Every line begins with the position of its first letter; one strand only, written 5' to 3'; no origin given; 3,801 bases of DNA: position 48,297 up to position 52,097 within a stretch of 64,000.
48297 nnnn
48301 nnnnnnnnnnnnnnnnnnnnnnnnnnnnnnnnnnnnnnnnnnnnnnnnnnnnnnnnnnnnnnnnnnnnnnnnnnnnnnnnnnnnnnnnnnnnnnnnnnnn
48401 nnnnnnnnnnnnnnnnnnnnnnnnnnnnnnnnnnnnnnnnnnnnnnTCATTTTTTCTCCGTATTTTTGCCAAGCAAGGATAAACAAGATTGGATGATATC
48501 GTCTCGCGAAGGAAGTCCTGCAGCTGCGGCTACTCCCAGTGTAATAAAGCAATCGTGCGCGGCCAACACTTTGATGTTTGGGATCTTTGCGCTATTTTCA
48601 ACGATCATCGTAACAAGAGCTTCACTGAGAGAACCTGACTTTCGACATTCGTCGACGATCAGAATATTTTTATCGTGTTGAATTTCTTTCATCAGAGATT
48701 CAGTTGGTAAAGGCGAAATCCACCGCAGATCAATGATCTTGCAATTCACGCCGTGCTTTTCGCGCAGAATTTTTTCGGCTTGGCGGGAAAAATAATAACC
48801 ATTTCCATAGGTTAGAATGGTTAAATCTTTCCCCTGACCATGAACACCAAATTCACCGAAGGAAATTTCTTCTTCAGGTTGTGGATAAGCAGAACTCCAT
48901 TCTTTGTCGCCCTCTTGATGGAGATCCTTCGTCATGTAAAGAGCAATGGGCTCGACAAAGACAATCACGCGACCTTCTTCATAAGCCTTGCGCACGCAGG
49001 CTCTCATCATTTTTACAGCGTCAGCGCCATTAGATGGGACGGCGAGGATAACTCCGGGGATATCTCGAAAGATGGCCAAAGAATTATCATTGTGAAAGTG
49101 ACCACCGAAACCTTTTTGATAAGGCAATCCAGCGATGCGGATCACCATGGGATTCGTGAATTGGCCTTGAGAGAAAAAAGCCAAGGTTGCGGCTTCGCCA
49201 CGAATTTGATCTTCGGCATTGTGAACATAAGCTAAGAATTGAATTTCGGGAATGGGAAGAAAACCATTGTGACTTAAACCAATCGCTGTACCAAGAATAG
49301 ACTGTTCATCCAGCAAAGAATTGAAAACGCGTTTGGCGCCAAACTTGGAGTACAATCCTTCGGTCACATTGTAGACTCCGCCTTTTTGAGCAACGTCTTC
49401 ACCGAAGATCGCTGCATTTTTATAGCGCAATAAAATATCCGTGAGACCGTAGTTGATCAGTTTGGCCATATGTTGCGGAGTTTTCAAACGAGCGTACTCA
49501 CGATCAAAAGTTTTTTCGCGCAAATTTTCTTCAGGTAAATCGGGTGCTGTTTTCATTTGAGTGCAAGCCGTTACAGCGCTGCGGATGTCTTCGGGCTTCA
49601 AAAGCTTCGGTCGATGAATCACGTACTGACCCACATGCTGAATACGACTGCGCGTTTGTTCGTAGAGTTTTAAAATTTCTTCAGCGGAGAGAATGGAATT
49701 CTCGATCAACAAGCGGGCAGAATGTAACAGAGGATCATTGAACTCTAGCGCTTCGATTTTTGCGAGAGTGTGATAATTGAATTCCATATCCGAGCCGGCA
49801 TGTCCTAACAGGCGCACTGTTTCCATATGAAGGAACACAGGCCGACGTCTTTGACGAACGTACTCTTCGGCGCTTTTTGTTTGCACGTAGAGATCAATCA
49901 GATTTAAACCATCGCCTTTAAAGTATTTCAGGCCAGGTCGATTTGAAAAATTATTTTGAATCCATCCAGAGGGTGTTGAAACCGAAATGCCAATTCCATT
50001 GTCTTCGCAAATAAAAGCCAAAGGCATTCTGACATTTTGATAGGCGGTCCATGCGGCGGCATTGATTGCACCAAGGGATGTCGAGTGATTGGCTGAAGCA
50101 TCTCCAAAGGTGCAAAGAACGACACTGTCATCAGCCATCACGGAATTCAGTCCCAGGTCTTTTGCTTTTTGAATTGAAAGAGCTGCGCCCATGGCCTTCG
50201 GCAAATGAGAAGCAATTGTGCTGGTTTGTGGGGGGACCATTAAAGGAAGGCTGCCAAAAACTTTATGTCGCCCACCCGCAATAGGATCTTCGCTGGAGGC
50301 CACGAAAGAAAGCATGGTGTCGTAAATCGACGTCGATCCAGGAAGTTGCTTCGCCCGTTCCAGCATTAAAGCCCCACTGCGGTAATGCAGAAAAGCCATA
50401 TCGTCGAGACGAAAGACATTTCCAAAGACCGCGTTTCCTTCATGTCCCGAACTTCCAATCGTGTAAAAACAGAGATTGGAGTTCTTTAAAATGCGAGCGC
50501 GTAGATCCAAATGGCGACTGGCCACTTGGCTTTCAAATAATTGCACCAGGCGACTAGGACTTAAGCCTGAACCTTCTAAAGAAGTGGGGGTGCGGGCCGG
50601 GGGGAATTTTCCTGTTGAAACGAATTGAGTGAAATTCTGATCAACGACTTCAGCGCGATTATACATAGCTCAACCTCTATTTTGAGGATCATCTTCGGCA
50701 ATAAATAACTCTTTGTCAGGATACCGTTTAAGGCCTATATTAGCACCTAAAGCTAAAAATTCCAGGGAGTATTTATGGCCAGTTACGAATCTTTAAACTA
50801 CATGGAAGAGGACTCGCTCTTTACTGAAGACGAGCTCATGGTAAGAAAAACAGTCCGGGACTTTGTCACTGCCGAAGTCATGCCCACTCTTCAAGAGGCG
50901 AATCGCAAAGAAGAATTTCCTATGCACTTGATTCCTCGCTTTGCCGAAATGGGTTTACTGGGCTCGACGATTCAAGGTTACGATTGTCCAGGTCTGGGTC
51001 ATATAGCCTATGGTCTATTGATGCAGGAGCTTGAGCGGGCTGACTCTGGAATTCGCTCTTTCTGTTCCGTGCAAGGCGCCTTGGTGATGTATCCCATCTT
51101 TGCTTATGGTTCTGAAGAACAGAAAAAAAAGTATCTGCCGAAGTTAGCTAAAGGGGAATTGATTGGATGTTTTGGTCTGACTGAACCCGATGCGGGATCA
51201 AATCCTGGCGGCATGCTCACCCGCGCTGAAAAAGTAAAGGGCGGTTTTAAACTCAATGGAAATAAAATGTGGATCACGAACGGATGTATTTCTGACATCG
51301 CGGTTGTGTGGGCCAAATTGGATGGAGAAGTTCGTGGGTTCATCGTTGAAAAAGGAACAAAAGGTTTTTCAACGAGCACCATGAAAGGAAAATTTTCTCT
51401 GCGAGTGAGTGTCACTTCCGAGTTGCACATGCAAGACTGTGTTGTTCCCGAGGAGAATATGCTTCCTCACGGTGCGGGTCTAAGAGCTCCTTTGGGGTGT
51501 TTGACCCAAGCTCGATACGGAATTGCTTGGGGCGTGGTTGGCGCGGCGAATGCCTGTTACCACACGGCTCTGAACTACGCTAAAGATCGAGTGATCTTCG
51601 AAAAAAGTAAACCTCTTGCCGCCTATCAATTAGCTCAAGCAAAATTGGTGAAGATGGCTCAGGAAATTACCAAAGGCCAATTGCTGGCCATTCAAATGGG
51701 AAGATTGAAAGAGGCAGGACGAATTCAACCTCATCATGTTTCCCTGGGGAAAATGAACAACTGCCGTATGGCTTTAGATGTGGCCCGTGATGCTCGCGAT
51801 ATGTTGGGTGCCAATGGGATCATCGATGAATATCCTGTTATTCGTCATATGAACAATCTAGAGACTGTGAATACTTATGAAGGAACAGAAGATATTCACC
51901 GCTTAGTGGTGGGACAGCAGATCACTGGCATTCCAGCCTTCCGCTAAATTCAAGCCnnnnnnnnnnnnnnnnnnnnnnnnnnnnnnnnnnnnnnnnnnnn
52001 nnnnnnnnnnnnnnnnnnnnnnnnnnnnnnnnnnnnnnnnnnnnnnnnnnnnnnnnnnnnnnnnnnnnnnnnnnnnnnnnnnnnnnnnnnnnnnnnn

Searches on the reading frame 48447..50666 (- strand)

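Call 22: search_protein_families(library=pfam, proteins=[window:48447-50666:-], max_evalue=0.001)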
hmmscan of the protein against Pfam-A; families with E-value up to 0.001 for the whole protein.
window:48447-50666:- (739 aa): 3 families
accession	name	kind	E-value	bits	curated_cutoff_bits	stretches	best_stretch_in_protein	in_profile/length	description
PF00676.26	E1_dh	-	4.8e-22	78.7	22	1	61-347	18-289/300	Dehydrogenase E1 component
PF02779.29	Transket_pyr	-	1.1e-18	67.9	27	1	400-570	5-166/174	Transketolase, pyrimidine binding domain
PF02780.25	Transketolase_C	-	1.5e-14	54.4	25.9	1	608-692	5-88/124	Transketolase, C-terminal domain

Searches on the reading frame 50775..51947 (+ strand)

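Call 22: search_protein_families(library=pfam, proteins=[window:50775-51947:+], max_evalue=0.001)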
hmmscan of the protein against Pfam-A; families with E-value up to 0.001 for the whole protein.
window:50775-51947:+ (390 aa): 4 families
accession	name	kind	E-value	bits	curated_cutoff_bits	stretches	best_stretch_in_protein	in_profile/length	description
PF02771.21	Acyl-CoA_dh_N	-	3.9e-34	117.8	22.9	1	17-128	1-113/113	Acyl-CoA dehydrogenase, N-terminal domain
PF00441.29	Acyl-CoA_dh_1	-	1.4e-29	103.6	22.4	1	233-383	1-149/150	Acyl-CoA dehydrogenase, C-terminal domain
PF02770.24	Acyl-CoA_dh_M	-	2.9e-20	72.7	33.3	1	132-222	1-97/97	Acyl-CoA dehydrogenase, middle domain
PF08028.16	Acyl-CoA_dh_2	-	7.8e-09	36.4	22.7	1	249-371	2-132/134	Acyl-CoA dehydrogenase, C-terminal domain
